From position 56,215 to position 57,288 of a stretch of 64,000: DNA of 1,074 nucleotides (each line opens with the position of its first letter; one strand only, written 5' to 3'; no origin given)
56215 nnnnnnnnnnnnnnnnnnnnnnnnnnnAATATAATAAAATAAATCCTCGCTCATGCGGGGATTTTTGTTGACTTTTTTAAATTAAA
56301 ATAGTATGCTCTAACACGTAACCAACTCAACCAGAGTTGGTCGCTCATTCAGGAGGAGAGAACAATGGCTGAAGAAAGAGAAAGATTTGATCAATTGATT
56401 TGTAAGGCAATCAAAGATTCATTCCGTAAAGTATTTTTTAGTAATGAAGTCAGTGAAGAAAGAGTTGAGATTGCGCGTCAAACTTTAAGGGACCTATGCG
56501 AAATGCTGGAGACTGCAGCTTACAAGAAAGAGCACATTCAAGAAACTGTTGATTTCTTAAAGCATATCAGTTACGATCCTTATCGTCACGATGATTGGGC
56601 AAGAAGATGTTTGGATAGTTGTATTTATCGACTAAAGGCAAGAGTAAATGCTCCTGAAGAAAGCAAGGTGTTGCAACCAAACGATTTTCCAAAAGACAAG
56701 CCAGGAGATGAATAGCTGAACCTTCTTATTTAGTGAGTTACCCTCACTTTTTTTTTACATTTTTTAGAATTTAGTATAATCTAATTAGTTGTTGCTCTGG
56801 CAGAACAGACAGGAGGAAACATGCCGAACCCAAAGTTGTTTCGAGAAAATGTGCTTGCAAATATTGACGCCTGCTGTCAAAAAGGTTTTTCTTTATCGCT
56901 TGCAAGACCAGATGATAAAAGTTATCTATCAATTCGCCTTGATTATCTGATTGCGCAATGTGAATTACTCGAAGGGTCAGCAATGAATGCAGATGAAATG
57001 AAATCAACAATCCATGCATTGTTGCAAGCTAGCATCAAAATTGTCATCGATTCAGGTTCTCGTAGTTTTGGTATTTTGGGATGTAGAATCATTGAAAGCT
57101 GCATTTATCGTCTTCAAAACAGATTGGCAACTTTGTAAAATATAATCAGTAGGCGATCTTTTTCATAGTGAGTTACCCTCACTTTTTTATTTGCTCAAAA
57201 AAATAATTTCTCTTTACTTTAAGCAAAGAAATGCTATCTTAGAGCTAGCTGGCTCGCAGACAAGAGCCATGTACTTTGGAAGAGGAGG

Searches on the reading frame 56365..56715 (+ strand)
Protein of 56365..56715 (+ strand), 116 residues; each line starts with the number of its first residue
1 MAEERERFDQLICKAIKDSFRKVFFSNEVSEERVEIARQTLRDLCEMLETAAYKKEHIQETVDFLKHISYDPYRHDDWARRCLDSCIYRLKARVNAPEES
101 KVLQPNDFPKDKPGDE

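Call 7: search_protein_families(library=pfam, proteins=[window:56365-56715:+], max_evalue=1)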
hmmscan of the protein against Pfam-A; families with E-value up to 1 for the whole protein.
window:56365-56715:+ (116 aa): 5 families
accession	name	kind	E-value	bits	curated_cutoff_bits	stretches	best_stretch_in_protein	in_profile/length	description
PF23653.1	DUF7149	-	0.0034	17.4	27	1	16-91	3-79/239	Domain of unknown function (DUF7149)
PF13720.11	Acetyltransf_11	-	0.013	16.3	24.5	1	5-67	25-76/82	Udp N-acetylglucosamine O-acyltransferase; Domain 2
PF18822.6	CdvA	-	0.07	13.6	30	1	23-68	69-111/123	CdvA-like coiled-coil domain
PF20263.4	LYRM2-like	-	0.12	13.3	26.8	1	10-54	19-61/85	LYR motif-containing protein 2-like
PF00899.27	ThiF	-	0.28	10.7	28.1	1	21-84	62-119/238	ThiF family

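Call 8: search_protein_families(library=ncbifam, proteins=[window:56365-56715:+], max_evalue=1)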
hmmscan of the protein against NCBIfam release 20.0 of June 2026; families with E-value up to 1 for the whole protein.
window:56365-56715:+ (116 aa): 0 families

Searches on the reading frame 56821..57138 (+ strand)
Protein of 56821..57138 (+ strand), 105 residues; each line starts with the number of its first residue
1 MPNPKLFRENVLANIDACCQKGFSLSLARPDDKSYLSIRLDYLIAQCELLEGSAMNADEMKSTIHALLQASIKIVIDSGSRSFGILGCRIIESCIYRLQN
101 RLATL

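Call 7: search_protein_families(library=pfam, proteins=[window:56821-57138:+], max_evalue=1)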
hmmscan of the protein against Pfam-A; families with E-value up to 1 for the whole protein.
window:56821-57138:+ (105 aa): 0 families

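Call 8: search_protein_families(library=ncbifam, proteins=[window:56821-57138:+], max_evalue=1)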
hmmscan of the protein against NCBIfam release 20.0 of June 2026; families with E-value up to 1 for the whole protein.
window:56821-57138:+ (105 aa): 1 family
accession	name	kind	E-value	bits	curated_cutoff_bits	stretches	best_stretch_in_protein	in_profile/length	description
NF010461.0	PRK13886.1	subfamily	0.072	12.5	360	1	44-99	54-109/241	conjugal transfer protein TraL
